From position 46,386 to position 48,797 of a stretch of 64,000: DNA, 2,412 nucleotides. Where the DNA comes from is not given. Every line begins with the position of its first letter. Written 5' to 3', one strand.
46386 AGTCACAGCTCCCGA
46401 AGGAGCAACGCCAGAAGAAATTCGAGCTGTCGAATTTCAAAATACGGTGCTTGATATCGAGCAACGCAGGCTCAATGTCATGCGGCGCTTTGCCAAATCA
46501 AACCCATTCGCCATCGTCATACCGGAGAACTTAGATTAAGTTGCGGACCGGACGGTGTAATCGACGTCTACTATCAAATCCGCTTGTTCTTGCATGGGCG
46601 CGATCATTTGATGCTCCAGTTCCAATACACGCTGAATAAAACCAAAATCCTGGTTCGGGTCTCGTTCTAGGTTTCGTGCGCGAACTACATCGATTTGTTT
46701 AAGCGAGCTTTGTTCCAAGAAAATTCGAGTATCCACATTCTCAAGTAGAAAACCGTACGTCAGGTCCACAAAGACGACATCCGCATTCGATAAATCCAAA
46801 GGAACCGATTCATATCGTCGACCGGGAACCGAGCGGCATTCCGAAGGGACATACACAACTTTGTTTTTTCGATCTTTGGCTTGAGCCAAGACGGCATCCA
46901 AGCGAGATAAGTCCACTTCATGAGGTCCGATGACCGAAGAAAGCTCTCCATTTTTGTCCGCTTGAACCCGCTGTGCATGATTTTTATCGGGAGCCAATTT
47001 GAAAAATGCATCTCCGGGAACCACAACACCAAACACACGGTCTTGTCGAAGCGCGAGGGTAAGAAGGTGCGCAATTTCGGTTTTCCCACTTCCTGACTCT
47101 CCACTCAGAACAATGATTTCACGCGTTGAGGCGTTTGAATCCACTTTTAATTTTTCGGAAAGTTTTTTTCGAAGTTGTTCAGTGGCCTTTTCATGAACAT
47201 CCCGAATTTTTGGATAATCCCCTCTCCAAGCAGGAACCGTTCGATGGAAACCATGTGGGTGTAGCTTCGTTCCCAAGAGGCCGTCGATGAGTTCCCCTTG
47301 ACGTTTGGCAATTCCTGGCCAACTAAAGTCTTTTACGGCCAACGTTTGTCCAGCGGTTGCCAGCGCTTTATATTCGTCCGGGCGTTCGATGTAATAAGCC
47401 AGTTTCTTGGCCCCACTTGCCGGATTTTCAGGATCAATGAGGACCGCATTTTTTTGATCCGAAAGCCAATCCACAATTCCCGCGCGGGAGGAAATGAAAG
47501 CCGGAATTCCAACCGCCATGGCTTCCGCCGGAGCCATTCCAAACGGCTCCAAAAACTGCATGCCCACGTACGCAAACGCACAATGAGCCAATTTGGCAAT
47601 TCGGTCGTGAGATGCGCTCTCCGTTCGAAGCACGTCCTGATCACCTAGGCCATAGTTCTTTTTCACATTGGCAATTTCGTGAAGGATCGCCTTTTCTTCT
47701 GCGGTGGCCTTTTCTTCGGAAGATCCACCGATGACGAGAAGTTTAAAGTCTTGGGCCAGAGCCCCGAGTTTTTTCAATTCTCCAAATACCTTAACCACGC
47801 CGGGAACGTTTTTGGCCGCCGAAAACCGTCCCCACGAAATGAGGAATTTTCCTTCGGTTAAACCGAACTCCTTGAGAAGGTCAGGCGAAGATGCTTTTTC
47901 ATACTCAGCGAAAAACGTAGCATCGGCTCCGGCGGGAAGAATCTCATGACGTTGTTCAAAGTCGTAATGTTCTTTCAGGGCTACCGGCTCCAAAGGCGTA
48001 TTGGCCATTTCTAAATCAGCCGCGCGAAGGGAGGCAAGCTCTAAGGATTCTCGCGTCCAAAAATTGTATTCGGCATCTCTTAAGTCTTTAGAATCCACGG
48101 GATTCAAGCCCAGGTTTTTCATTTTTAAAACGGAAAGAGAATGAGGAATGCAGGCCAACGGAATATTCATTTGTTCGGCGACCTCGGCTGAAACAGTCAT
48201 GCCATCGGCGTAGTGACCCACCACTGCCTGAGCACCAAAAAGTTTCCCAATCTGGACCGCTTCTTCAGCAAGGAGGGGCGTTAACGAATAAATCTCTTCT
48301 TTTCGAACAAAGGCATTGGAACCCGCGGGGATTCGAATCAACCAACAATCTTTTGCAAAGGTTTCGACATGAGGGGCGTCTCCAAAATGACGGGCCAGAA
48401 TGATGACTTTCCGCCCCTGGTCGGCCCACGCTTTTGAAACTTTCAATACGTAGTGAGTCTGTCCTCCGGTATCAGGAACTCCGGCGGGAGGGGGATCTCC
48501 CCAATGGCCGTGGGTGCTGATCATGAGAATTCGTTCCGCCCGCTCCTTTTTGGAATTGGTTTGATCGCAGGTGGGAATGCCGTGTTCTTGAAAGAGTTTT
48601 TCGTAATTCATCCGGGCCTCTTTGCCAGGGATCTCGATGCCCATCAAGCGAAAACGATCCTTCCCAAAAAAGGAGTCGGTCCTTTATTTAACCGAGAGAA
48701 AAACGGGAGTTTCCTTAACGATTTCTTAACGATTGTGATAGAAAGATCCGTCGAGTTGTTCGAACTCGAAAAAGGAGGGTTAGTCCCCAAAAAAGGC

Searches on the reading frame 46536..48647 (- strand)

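Call 74: search_protein_families(library=pfam, max_evalue=0.00001, proteins=[window:46536-48647:-])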
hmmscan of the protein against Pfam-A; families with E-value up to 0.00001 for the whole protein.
window:46536-48647:- (703 aa): 5 families
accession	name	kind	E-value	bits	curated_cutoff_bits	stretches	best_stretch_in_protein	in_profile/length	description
PF00534.26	Glycos_transf_1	-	5.3e-20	72.1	26.4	1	264-434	13-170/172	Glycosyl transferases group 1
PF13692.12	Glyco_trans_1_4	-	1.3e-10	42.1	27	1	269-420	4-140/142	Glycosyl transferases group 1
PF00862.26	GT-B_Sucrose_synth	-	3.2e-08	33.2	23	0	39-76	15-52/290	Sucrose synthase first GT-B domain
PF20706.3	GT4-conflict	-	6.4e-07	29.1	26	1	271-399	202-324/385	Family 4 Glycosyltransferase in conflict systems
PF13439.12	Glyco_transf_4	-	6.8e-06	26.6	28.5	0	61-243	2-168/170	Glycosyltransferase Family 4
